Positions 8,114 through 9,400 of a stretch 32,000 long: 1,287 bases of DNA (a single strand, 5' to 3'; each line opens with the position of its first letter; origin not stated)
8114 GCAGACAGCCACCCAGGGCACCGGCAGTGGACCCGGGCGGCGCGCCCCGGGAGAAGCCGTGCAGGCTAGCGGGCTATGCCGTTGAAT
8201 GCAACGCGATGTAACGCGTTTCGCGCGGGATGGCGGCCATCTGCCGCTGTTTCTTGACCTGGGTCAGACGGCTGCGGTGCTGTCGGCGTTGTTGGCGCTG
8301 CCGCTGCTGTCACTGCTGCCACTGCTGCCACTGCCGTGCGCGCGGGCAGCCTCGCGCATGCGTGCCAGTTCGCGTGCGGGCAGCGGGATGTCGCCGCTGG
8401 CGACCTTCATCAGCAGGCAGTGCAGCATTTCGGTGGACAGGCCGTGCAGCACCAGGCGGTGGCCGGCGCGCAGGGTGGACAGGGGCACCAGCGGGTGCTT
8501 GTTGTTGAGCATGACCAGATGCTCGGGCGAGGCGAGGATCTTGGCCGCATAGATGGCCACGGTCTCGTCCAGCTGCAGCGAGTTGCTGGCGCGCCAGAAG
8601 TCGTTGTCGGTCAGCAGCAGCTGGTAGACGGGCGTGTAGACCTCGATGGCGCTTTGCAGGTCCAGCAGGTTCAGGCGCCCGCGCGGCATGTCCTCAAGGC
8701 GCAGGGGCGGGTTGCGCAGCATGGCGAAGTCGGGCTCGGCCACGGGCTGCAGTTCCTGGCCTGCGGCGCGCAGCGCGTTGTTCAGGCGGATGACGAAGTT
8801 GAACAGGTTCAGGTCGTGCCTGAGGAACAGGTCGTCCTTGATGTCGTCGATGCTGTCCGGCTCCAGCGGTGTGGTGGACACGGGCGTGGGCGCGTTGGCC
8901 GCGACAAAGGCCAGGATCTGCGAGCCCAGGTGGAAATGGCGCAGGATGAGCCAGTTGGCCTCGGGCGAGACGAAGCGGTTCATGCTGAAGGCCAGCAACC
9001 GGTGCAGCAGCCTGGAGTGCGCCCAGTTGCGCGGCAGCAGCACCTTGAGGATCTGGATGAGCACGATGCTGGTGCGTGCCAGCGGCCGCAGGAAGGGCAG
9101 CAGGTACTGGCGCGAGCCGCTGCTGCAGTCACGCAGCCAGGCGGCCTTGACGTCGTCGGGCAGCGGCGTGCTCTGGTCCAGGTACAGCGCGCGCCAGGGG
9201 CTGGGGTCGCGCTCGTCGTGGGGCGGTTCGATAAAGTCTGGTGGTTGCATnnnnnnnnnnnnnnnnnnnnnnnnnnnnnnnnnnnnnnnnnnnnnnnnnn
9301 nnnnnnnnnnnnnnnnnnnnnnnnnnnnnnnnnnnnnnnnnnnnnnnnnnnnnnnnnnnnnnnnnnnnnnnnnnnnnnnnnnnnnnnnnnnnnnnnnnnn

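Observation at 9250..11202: Single polypeptide fusing a FabH-like KAS III domain to a heme-oxygenase-like diiron oxidase domain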

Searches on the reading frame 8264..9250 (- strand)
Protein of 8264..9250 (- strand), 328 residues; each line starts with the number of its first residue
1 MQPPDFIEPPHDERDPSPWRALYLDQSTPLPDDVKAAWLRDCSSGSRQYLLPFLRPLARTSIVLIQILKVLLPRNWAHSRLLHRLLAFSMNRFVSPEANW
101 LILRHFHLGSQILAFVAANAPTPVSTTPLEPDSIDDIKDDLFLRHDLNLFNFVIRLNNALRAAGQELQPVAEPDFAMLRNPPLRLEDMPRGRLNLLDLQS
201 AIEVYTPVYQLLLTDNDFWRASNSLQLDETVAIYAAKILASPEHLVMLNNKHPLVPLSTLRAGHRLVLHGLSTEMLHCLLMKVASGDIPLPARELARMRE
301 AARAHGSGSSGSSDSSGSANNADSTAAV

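Call 8: search_protein_families(library=pfam, proteins=[window:8264-9250:-], max_evalue=0.01)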
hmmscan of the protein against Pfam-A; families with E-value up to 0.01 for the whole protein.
window:8264-9250:- (328 aa): 1 family
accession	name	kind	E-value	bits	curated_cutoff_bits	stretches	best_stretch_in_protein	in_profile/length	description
PF22523.1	DUF6999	-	1.8e-129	431.1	27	1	11-283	1-274/275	Family of unknown function (DUF6999)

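Call 16: search_protein_families(library=ncbifam, proteins=[window:8264-9250:-], max_evalue=1)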
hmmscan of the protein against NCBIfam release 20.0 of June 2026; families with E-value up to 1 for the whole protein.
window:8264-9250:- (328 aa): 0 families

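Call 17: search_solved_structures(query=window:8264-9250:-, max_evalue=10)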
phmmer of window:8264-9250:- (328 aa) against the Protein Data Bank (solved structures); distinct sequences matched with E-value up to 10: 1.
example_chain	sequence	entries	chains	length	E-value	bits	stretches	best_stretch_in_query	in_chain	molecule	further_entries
7x39_A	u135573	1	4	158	5.8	9.1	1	298-325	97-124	Enhancer of rudimentary homolog,Cip1-interacting zinc finger protein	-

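Call 34: find_homologous_proteins(query=window:8264-9250:-)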
Query window:8264-9250:- (328 aa): 3866 proteins with E <= 0.001 among 8000 candidates; the best 120 are listed.
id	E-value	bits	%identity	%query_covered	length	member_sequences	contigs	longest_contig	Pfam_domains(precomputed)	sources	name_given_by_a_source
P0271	1.3e-204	696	97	100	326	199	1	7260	PF22523.2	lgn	-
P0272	1.2e-193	660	91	99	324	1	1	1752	PF22523.2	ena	-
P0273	1.2e-174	598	84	94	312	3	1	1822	PF22523.2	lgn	-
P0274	5.6e-174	596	84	95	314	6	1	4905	PF22523.2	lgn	-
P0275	6.5e-165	566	83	91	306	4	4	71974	PF22523.2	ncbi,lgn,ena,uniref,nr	ncbi:DUF6999 family protein [Comamonas sp. NoAH]|uniref:DUF6999 family protein n=1 Tax=Comamonas hal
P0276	1.1e-164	565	79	96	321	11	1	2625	PF22523.2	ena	-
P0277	1.3e-163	562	83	91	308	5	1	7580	PF22523.2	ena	-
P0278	4.4e-163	560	83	91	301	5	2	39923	PF22523.2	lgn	-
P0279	5.9e-163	560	83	90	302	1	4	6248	PF22523.2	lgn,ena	-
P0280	8.2e-163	559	82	91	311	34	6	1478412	PF22523.2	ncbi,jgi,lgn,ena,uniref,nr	ncbi:hypothetical protein IB233_07330 [Comamonas sp. CMM01]|jgi:hypothetical protein|uniref:DUF6999 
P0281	9.2e-163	559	83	90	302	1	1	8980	PF22523.2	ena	-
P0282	1.1e-162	559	83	91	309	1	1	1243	PF22523.2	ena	-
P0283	2.3e-162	558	82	90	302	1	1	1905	PF22523.2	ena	-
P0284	2.6e-162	557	82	91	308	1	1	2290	PF22523.2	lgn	-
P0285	2.7e-162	557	82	91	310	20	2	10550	PF22523.2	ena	-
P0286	4.7e-162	557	83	89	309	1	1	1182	PF22523.2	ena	-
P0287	8.0e-162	556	79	94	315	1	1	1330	PF22523.2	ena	-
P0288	1.2e-160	552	82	91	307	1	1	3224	PF22523.2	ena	-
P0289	2.5e-160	551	82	91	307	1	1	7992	PF22523.2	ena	-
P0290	3.4e-160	550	81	91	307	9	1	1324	PF22523.2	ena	-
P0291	4.5e-160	550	81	91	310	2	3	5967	PF22523.2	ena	-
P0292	5.9e-160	550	76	95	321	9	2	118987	PF22523.2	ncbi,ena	-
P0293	6.1e-160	550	78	94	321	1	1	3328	PF22523.2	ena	-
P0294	9.2e-160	549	81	91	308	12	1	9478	PF22523.2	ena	-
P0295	1.4e-159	548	81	91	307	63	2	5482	PF22523.2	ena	-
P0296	2.0e-159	548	81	91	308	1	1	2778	PF22523.2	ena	-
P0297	2.2e-159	548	81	91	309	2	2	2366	PF22523.2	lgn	-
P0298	2.6e-159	548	81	89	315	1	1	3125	PF22523.2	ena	-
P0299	5.0e-159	547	79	91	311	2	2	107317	PF22523.2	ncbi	ncbi:MAG: hypothetical protein RSG22_01815 [Comamonas sp.]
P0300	5.8e-159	546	81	91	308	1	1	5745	PF22523.2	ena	-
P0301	5.9e-159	546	86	86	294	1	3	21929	PF22523.2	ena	-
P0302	9.0e-159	546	82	87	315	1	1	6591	PF22523.2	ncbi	ncbi:MAG: hypothetical protein RR473_08795 [Comamonas sp.]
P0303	1.8e-158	545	82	89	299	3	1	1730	PF22523.2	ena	-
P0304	6.0e-158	543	80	92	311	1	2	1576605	PF22523.2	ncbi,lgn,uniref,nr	ncbi:hypothetical protein D8I35_06095 [Corticibacter populi]|uniref:Uncharacterized protein n=1 Tax=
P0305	6.3e-158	543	81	89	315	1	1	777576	PF22523.2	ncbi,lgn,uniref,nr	ncbi:hypothetical protein [Comamonas sp. lk]|uniref:DUF6999 family protein n=1 Tax=Comamonas sp. lk 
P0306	7.5e-158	543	81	87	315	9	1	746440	PF22523.2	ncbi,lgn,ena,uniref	ncbi:DUF6999 family protein [Comamonas sp.]|uniref:DUF6999 family protein n=1 Tax=Comamonas sp. TaxI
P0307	1.2e-157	542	82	87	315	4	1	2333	PF22523.2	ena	-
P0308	1.7e-157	542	78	94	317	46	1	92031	PF22523.2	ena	-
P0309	3.7e-157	540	85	85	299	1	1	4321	PF22523.2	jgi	-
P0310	5.6e-157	540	80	87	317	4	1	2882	PF22523.2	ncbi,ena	-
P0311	1.4e-156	539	78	91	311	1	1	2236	PF22523.2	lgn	-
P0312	3.6e-156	537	81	90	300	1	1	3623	PF22523.2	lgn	-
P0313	4.1e-156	537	84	85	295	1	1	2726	PF22523.2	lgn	-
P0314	5.6e-156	537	81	89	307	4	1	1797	PF22523.2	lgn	-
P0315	1.1e-155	536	83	88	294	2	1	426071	PF22523.2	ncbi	ncbi:hypothetical protein GCM10027082_01080 [Comamonas humi]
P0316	5.4e-155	533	85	85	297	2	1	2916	PF22523.2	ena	-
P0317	7.6e-155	533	79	91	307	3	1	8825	PF22523.2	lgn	-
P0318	1.6e-154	532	78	91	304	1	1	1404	PF22523.2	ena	-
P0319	3.4e-154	531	78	91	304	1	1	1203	PF22523.2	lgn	-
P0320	3.7e-154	531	80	88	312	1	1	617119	PF22523.2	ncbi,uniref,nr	ncbi:hypothetical protein N0K08_02210 [Acidovorax sp. Be4]|uniref:Uncharacterized protein n=1 Tax=Ac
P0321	8.7e-154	529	76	92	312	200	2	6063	PF22523.2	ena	-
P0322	3.0e-153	528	79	89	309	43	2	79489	PF22523.2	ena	-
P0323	9.9e-153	526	77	91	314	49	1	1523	PF22523.2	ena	-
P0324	1.1e-152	526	78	90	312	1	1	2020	PF22523.2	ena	-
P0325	1.6e-152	525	78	91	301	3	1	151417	PF22523.2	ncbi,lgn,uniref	ncbi:DUF6999 family protein [Comamonas guangdongensis]|uniref:Uncharacterized protein n=1 Tax=Comamo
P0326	9.1e-152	523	79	88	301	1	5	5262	PF22523.2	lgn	-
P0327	1.1e-151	523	76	91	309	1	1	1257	PF22523.2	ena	-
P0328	2.1e-150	518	78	89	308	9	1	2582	PF22523.2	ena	-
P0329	6.1e-149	514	76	89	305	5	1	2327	PF22523.2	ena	-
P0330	7.3e-148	510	78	91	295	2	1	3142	PF22523.2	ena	-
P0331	1.8e-143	496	73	89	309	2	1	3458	PF22523.2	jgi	-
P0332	1.6e-142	492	75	87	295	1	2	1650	PF22523.2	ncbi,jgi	jgi:hypothetical protein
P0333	2.4e-142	492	76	86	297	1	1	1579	PF22523.2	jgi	jgi:hypothetical protein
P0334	2.8e-142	492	68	99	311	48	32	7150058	PF22523.2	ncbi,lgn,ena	-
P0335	3.2e-142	491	76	86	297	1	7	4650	PF22523.2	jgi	jgi:hypothetical protein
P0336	1.1e-141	490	74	87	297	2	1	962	PF22523.2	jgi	-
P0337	3.9e-141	488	75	85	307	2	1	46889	PF22523.2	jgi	jgi:hypothetical protein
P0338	5.5e-141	487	75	86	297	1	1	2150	PF22523.2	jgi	jgi:hypothetical protein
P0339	7.1e-141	487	75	85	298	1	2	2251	PF22523.2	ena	-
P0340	9.5e-141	487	75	85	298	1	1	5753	PF22523.2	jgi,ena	-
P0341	1.4e-140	486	75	85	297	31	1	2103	PF22523.2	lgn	-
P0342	1.6e-140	486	72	89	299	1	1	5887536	PF22523.2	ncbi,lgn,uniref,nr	ncbi:DUF6999 family protein [Variovorax paradoxus]|uniref:DUF6999 family protein n=1 Tax=Variovorax 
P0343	2.5e-140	485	76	85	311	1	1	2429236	PF22523.2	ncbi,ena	-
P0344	3.2e-140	485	73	86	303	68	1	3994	PF22523.2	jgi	jgi:hypothetical protein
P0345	3.4e-140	485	75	85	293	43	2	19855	PF22523.2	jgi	jgi:hypothetical protein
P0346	4.6e-140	484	71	91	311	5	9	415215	PF22523.2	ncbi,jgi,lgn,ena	-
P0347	4.6e-140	484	75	85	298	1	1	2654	PF22523.2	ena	-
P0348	5.1e-140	484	75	85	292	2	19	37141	PF22523.2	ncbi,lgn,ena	-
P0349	6.1e-140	484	74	87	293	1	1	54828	PF22523.2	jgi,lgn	jgi:hypothetical protein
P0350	8.2e-140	484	73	86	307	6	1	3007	PF22523.2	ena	-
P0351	1.0e-139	483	72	88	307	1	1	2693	PF22523.2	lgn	-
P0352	1.7e-139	482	75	85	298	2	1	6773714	PF22523.2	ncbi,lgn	-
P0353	2.6e-139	482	71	92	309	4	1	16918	PF22523.2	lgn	-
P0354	3.0e-139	482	75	85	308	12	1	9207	PF22523.2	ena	-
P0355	3.0e-139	482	74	85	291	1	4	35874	PF22523.2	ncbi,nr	ncbi:MAG: hypothetical protein KKC79_09125 [Gammaproteobacteria bacterium]|nr:hypothetical protein [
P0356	4.5e-139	481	73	86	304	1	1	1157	PF22523.2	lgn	-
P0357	5.5e-139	481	72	88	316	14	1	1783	PF22523.2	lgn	-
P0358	6.3e-139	481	73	86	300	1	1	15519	PF22523.2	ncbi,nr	ncbi:MAG: hypothetical protein EOP82_11965 [Variovorax sp.]|nr:MAG: hypothetical protein EOP82_11965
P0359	9.1e-139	480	73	88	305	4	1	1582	PF22523.2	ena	-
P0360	9.3e-139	480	71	89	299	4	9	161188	PF22523.2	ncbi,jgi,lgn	jgi:hypothetical protein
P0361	1.1e-138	480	75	85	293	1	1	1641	PF22523.2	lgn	-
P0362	1.2e-138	480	74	85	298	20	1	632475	PF22523.2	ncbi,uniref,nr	ncbi:hypothetical protein [Pigmentiphaga sp. D-2]|uniref:DUF6999 family protein n=1 Tax=Pigmentiphag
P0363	2.1e-138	479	74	85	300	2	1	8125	PF22523.2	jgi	jgi:hypothetical protein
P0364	2.1e-138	479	71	89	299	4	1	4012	PF22523.2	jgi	jgi:hypothetical protein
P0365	2.6e-138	479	74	85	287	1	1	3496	PF22523.2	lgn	-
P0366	2.7e-138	479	75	85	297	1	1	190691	PF22523.2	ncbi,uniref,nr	ncbi:DUF6999 family protein [Variovorax sp. JS1663]|uniref:DUF6999 family protein n=1 Tax=Variovorax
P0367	2.9e-138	478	75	85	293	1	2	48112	PF22523.2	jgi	-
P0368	3.0e-138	478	72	86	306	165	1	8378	PF22523.2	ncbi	-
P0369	3.9e-138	478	70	89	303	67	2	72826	PF22523.2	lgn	-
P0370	4.6e-138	478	73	85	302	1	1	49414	PF22523.2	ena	-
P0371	4.8e-138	478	73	86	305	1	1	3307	PF22523.2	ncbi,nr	ncbi:MAG: hypothetical protein JWP29_3989 [Rhodoferax sp.]|nr:hypothetical protein [Rhodoferax sp.]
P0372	5.0e-138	478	74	85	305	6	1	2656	PF22523.2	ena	-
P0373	6.3e-138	477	74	85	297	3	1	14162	PF22523.2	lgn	-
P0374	7.1e-138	477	74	85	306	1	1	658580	PF22523.2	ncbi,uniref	ncbi:DUF6999 family protein [Variovorax sp. LT1R16]|uniref:DUF6999 family protein n=1 Tax=Variovorax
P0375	9.5e-138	477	75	85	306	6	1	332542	PF22523.2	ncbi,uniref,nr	ncbi:DUF6999 family protein [Leeia aquatica]|uniref:Uncharacterized protein n=1 Tax=Leeia aquatica T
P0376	1.7e-137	476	74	85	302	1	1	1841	PF22523.2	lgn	-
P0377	1.8e-137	476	68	93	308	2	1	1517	PF22523.2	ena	-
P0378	2.4e-137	475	68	90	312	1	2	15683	PF22523.2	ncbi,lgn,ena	-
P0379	2.5e-137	475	72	89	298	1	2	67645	PF22523.2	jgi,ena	-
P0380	3.0e-137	475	73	84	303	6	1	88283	PF22523.2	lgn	-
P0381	3.1e-137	475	73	86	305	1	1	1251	PF22523.2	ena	-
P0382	3.3e-137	475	74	84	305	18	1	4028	PF22523.2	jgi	jgi:hypothetical protein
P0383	3.8e-137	475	72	84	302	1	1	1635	PF22523.2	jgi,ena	-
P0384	4.2e-137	475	70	89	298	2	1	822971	PF22523.2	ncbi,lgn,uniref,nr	ncbi:hypothetical protein CEG14_19120 [Bordetella genomosp. 1]|uniref:Uncharacterized protein n=1 Ta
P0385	4.3e-137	475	73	85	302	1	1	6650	PF22523.2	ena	-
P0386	4.8e-137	474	73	86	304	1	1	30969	PF22523.2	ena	-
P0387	6.7e-137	474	72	85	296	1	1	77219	PF22523.2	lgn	-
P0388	6.8e-137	474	73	85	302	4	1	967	PF22523.2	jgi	jgi:hypothetical protein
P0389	8.0e-137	474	73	86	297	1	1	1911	PF22523.2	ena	-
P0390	9.7e-137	473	73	85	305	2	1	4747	PF22523.2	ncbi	-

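Call 35: find_encoding_contigs(protein=P0342, flank=8000, max_places=2)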
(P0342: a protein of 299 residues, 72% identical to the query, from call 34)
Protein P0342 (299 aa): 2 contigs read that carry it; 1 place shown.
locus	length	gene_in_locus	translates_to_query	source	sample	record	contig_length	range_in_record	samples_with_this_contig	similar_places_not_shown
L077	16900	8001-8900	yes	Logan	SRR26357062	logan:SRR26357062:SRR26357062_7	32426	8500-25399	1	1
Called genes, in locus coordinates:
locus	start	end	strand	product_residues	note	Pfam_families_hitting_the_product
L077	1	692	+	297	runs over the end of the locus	PF02535:Zip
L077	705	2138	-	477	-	PF00171:Aldedh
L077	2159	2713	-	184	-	PF00578:AhpC-TSA, PF08534:Redoxin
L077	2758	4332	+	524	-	PF13091:PLDc_2, PF00614:PLDc (faint), PF13091:PLDc_2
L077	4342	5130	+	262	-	PF04116:FA_hydroxylase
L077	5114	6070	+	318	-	PF00487:FA_desaturase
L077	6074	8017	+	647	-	PF08541:ACP_syn_III_C, PF14518:Haem_oxygenas_2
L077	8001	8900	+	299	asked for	PF22523:DUF6999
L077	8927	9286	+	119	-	-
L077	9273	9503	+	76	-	-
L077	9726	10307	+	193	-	-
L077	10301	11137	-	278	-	PF10118:Metal_hydrol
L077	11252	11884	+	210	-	PF00440:TetR_N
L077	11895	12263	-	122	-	PF07366:SnoaL (weak), PF12680:SnoaL_2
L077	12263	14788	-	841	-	PF03030:H_PPase, PF00691:OmpA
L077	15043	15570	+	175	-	PF00719:Pyrophosphatase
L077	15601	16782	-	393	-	PF04339:FemAB_like, PF13480:Acetyltransf_6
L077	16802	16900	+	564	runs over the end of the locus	PF00795:CN_hydrolase, PF02540:NAD_synthase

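Call 36: find_encoding_contigs(protein=P0384, flank=8000, max_places=2)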
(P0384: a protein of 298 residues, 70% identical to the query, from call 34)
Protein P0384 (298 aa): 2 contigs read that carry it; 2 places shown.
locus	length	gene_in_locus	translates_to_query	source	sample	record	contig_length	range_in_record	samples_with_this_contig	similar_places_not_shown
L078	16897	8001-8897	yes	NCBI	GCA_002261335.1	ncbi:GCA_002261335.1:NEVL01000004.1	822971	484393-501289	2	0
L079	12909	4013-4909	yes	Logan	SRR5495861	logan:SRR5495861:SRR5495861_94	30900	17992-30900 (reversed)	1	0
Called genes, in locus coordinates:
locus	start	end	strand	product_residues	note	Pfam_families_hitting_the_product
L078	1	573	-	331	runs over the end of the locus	PF00126:HTH_1, PF03466:LysR_substrate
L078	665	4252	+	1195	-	PF00664:ABC_membrane, PF00005:ABC_tran, PF02463:SMC_N (faint), PF03193:RsgA_GTPase (faint), PF06414:Zeta_toxin (faint), PF13401:AAA_22 (faint), PF00664:ABC_membrane, PF00005:ABC_tran, +3 more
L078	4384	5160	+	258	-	PF04116:FA_hydroxylase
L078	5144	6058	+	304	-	PF00487:FA_desaturase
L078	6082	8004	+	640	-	PF00108:Thiolase_N (faint), PF08545:ACP_syn_III (faint), PF08541:ACP_syn_III_C, PF14518:Haem_oxygenas_2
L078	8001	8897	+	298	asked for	PF22523:DUF6999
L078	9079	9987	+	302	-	PF09935:DUF2167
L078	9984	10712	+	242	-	PF02163:Peptidase_M50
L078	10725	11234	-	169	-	-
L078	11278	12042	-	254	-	PF02463:SMC_N, PF13476:AAA_23 (weak), PF13555:AAA_29 (faint), PF00005:ABC_tran, PF13304:AAA_21 (faint)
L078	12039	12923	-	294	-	PF01032:FecCD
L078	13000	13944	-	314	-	PF01032:FecCD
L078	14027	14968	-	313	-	PF01497:Peripla_BP_2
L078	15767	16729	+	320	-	PF12889:DUF3829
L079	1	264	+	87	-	?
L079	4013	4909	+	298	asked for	PF22523:DUF6999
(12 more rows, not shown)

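Call 53: predict_structure(alignment_id=A4)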
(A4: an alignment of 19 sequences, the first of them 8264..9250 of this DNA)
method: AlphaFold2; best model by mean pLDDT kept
length: 328 residues; sequences in the alignment: 19
mean_pLDDT: 80.1   pTM: 0.80
mean pLDDT of the five models: 80.1, 79.3, 79.1, 77.7, 71.9
residues with pLDDT >= 90: 120; 70-90: 132; 50-70: 43; < 50: 33
segments of 3 or more residues with pLDDT < 50: 251-263, 316-319, 321-328
pLDDT, mean of each block of 10 residues (from residue 1): 51 51 59 84 80 88 90 81 92 95 94 97 93 90 88 95 96 95 94 91 88 84 79 91 61 45 56 87 88 82 78 52 46
secondary structure, 60 per line:
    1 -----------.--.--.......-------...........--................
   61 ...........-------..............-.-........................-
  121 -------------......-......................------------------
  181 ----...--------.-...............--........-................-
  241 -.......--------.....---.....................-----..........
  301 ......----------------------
elements in order: H18-24 H32-42 H45-71 H79-92 H96-119 H134-139 H141-162 H198-212 H215-222 H224-239 H242-248 H257-261 H265-285 H291-306

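Call 56: fold_search(model_id=the predicted structure, library=pdb)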
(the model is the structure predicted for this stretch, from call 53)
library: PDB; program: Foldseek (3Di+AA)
matches with E <= 10: 123; with E <= 0.001: 0
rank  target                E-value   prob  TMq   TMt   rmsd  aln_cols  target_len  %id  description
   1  8k4p_A                2.7e-01  0.08  0.11  0.11  23.3       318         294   12  Cryo-EM structure of an active Kaposi's Sarcoma-Associated Herpesvirus-G Protein-Coupled Receptor (KSHV-GPCR) in compl (released 2024-07-24)
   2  7mza_B                2.0e+00  0.07  0.16  0.10  19.6       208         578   15  Cryo-EM structure of minimal TRPV1 with 2 bound RTX in adjacent pockets (released 2021-09-22)
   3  7e14_R                2.2e+00  0.07  0.19  0.18  22.6       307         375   12  Compound2_GLP-1R_OWL833_Gs complex structure (released 2021-07-07)
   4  6t80_A                2.2e+00  0.04  0.13  0.16  19.0       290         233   12  Human 14-3-3 sigma fused to the AANAT peptide including phosphoserine-205 (released 2020-11-18)
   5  9r1g_A                2.6e+00  0.03  0.11  0.09  22.4       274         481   11  Cryo-EM structure of human MATE1 (released 2025-11-05)
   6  7nma_A                2.8e+00  0.04  0.13  0.16  17.9       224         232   11  Crystal structure of 14-3-3 sigma in complex with 13mer Amot-p130 peptide (released 2022-01-12)
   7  6xxc_A                3.0e+00  0.04  0.14  0.18  20.0       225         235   11  Ternary complex of 14-3-3 sigma (C38N), Estrogen Related Receptor gamma (DBD) phosphopeptide, and disulfide PPI stabil (released 2020-11-18)
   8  8jbd_A                3.0e+00  0.04  0.19  0.19  21.8       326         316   12  Crystal structure of Adenylosuccinate lyase from Thermus thermophilus HB8, TtPurB (released 2023-11-15)
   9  9u3r                  3.0e+00  0.02  0.11  0.07  16.6       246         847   15  Cryo-EM structure of human AC9 (released 2025-06-11)
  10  3p1n_A                3.1e+00  0.03  0.13  0.16  18.0       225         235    9  Crystal structure of human 14-3-3 sigma in complex with TASK-3 peptide (released 2011-10-12)
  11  5mhc_A                3.1e+00  0.03  0.13  0.16  17.4       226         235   11  Crystal structure of 14-3-3sigma and a p53 C-terminal 12-mer synthetic phosphopeptide (released 2017-10-04)
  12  6hmu_A                3.1e+00  0.03  0.13  0.17  19.6       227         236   12  Ternary complex of Estrogen Receptor alpha peptide and 14-3-3 sigma C45 mutant bound to disulfide fragment PPI stabili (released 2019-02-27)
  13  8b2i_A                3.1e+00  0.02  0.13  0.16  19.9       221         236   12  Ternary structure of 14-3-3s, ERRg phosphopeptide and dual-reactive compound 4 (released 2023-03-29)
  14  7ors_A                3.3e+00  0.03  0.12  0.15  18.3       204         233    9  Ternary complex of 14-3-3 sigma, p27pT198 phosphopeptide, and WQ147 (released 2022-06-22)
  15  8vsl_A                3.6e+00  0.03  0.13  0.17  17.4       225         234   11  Binary structure of 14-3-3 sigma and ARAF phosphopeptide (pS214) (released 2025-03-19)
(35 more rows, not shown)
